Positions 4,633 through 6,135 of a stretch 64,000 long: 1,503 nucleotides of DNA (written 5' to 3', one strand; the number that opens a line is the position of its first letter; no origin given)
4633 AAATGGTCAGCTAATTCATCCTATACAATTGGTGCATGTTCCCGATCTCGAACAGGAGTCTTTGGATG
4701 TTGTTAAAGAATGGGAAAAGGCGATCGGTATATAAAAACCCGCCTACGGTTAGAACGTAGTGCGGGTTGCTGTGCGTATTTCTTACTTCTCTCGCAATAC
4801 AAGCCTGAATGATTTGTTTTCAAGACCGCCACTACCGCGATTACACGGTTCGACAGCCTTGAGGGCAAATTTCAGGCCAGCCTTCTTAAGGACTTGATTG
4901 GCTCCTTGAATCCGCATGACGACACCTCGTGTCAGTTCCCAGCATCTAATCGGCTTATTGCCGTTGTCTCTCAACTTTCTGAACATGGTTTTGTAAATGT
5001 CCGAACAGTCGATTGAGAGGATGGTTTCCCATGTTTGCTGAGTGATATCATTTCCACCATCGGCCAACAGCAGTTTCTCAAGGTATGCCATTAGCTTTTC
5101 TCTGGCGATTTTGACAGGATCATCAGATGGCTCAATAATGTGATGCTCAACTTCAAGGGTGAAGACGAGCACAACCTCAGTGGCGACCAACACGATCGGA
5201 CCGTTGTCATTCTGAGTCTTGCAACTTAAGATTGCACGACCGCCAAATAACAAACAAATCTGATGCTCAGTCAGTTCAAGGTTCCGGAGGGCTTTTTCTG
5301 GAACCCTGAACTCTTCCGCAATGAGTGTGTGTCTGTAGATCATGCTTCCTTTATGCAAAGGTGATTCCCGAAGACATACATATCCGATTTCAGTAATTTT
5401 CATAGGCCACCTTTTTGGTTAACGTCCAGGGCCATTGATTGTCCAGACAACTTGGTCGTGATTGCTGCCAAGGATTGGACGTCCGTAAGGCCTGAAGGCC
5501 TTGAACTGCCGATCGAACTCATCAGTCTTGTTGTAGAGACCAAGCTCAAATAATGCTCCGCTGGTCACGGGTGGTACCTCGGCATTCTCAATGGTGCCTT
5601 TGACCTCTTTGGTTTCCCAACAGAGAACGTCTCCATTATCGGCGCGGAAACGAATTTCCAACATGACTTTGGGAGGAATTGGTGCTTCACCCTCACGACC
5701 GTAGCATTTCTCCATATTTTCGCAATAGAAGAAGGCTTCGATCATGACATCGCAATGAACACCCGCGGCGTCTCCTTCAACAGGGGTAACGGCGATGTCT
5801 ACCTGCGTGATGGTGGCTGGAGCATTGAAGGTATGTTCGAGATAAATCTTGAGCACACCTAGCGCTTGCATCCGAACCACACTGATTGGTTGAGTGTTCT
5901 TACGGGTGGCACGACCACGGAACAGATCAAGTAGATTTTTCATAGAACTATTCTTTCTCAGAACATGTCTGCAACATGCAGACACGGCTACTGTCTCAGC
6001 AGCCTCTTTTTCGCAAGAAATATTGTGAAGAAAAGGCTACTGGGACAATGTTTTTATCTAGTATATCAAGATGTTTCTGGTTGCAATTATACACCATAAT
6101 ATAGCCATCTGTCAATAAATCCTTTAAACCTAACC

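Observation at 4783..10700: AT-richer accessory island of seven uncharacterised genes (HEPN-like motif protein, Zn-ribbon, P-loop kinase) next to a phage-like module: candidate novel defence or accessory system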

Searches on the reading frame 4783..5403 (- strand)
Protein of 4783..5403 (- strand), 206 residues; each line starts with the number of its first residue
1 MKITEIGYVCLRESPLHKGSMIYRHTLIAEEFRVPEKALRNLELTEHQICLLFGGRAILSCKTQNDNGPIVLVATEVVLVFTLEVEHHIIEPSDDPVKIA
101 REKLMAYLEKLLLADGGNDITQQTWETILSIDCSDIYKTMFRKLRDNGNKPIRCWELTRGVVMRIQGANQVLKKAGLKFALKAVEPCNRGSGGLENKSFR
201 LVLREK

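Call 3: search_protein_families(library=pfam, proteins=[window:4783-5403:-], max_evalue=0.1)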
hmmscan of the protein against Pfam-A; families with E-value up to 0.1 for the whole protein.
window:4783-5403:- (206 aa): 1 family
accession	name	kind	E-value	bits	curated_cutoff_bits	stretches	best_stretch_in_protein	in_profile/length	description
PF04424.19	MINDY_DUB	-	0.021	14.6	27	1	62-122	18-71/264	MINDY deubiquitinase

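Call 4: search_protein_families(library=padloc, proteins=[window:4783-5403:-], max_evalue=0.1)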
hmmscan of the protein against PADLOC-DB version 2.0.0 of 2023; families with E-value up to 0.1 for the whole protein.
window:4783-5403:- (206 aa): 0 families

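Call 5: search_protein_families(library=ncbifam, proteins=[window:4783-5403:-], max_evalue=0.1)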
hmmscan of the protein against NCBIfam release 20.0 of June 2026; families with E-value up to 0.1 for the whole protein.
window:4783-5403:- (206 aa): 0 families

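Call 6: search_protein_families(library=phrogs, proteins=[window:4783-5403:-], max_evalue=0.01)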
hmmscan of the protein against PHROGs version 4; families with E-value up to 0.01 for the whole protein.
window:4783-5403:- (206 aa): 0 families

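Call 72: search_protein_representatives(protein=window:4783-5403:-)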
Query: 206 residues. Proteins with E-value up to 0.001 (for the whole library): 9; up to 1e-10: 5; up to 1e-30: 1. The best 9 are listed.
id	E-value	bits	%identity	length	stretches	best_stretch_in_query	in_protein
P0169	1.1e-133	459.3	100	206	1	1-206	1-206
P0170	2.3e-22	96.0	39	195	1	1-200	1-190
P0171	1.4e-16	77.1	48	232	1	122-201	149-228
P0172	5.3e-15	71.9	45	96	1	117-193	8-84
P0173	1.3e-12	64.1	47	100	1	119-190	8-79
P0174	4.9e-07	45.9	38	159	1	122-201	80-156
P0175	5.0e-07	45.9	34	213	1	117-200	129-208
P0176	1.0e-05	41.6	36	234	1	119-190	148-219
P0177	6.3e-04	35.7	34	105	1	120-202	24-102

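Call 83: search_solved_structures(query=window:4783-5403:-, max_evalue=1)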
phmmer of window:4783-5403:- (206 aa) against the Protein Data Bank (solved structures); distinct sequences matched with E-value up to 1: 0.

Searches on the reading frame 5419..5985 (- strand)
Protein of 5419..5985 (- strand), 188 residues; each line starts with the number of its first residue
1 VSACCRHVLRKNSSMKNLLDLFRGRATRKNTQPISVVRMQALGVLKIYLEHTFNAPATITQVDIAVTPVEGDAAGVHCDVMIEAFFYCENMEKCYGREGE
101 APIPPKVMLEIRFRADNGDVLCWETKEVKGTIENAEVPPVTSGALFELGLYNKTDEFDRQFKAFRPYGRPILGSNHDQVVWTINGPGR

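Call 3: search_protein_families(library=pfam, proteins=[window:5419-5985:-], max_evalue=0.1)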
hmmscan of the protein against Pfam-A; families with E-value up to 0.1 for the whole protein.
window:5419-5985:- (188 aa): 0 families

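Call 4: search_protein_families(library=padloc, proteins=[window:5419-5985:-], max_evalue=0.1)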
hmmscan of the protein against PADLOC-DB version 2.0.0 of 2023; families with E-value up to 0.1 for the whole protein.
window:5419-5985:- (188 aa): 0 families

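Call 5: search_protein_families(library=ncbifam, proteins=[window:5419-5985:-], max_evalue=0.1)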
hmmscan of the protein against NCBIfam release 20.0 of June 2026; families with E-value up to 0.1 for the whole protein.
window:5419-5985:- (188 aa): 0 families

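Call 6: search_protein_families(library=phrogs, proteins=[window:5419-5985:-], max_evalue=0.01)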
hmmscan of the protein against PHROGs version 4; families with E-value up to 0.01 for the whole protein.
window:5419-5985:- (188 aa): 0 families

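Call 84: search_solved_structures(query=window:5419-5985:-, max_evalue=1)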
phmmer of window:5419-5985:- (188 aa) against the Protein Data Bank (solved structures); distinct sequences matched with E-value up to 1: 0.
